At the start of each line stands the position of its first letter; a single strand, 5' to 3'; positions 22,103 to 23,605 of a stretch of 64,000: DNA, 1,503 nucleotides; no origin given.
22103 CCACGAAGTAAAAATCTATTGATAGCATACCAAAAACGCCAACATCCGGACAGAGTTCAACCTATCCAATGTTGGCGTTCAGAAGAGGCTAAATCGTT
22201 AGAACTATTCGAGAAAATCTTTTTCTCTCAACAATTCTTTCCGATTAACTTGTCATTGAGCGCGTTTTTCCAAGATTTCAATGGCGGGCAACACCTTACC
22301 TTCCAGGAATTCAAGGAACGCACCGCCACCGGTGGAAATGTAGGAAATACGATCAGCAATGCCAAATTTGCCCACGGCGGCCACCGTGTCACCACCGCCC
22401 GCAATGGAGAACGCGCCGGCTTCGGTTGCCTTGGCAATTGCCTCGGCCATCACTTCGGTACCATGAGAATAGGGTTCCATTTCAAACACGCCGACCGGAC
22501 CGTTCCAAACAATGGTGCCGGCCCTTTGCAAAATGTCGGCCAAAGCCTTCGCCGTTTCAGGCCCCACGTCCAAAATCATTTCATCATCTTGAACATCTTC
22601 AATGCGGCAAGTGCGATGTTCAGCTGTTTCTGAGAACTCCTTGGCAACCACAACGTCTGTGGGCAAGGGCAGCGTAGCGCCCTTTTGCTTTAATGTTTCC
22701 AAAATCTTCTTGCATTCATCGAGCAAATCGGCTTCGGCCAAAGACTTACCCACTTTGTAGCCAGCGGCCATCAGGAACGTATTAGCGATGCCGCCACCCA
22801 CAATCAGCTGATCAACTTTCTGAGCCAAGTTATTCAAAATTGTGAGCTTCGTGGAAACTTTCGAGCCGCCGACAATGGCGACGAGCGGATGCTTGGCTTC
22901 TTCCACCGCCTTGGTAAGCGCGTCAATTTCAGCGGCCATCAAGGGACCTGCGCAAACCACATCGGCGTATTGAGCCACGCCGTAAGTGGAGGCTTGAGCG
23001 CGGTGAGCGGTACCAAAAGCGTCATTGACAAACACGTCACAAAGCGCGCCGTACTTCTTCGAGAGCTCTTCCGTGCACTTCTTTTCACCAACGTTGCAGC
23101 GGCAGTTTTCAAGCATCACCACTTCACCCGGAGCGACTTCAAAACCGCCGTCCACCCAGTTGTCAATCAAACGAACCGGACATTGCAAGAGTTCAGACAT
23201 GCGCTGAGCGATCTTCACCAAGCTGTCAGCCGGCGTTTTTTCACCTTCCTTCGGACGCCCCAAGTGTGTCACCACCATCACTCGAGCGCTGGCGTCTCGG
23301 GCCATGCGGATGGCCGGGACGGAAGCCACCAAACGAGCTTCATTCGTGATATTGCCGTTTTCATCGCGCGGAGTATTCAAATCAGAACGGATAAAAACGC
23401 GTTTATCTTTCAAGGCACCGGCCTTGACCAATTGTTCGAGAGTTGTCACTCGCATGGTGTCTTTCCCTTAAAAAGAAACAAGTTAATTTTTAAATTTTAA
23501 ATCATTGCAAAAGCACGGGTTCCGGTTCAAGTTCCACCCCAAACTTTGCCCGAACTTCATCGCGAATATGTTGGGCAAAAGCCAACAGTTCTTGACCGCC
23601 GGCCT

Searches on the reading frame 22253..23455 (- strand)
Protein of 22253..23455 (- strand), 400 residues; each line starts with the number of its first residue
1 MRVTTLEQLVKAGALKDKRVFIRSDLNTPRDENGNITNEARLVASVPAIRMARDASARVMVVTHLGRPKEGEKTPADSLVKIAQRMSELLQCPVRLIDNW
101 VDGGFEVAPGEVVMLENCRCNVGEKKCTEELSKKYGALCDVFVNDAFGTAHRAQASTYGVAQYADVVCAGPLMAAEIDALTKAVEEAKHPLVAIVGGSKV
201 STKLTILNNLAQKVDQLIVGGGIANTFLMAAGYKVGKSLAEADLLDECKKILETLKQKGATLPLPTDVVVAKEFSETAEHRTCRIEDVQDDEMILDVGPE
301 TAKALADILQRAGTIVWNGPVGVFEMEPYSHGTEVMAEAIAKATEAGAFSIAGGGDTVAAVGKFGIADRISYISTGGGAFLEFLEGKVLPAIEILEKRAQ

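Call 38: find_homologous_proteins(query=window:22253-23455:-, max_evalue=1e-50)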
Query window:22253-23455:- (400 aa): 8000 proteins with E <= 1e-50 among 8000 candidates; the best 120 are listed.
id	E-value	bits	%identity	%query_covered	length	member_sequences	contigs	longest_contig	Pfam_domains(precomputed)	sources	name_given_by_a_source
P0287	4.4e-238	808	92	100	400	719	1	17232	PF00162.25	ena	-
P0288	6.8e-237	804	93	100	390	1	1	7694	PF00162.25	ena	-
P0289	2.4e-229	779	88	100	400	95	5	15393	PF00162.25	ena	-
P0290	7.0e-228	774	88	100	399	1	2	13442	PF00162.25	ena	-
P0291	2.8e-225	766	88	100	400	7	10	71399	PF00162.25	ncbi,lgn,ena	-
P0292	4.4e-217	739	85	100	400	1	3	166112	PF00162.25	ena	-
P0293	8.4e-217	738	84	100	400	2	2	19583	PF00162.25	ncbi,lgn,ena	-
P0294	1.2e-216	737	86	100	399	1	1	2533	PF00162.25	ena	-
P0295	1.5e-216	737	84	100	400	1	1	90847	PF00162.25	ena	-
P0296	5.1e-216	735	84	100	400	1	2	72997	PF00162.25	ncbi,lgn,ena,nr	ncbi:MAG: phosphoglycerate kinase [Burkholderiaceae bacterium]|nr:phosphoglycerate kinase [Burkholde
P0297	5.7e-216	735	84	100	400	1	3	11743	PF00162.25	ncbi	-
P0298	5.8e-216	735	84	100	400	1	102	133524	PF00162.25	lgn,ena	-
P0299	7.4e-216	735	84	100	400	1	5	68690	PF00162.25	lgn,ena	-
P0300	8.6e-216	734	84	100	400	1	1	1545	PF00162.25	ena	-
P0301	9.3e-216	734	85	100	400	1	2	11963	PF00162.25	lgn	-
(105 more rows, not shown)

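Call 65: search_protein_families(library=pfam, proteins=[window:22253-23455:-])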
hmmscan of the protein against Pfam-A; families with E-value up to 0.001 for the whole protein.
window:22253-23455:- (400 aa): 1 family
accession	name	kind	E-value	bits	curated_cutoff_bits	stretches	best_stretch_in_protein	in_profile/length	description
PF00162.24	PGK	-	2.1e-140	468.5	27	1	14-387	5-379/379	Phosphoglycerate kinase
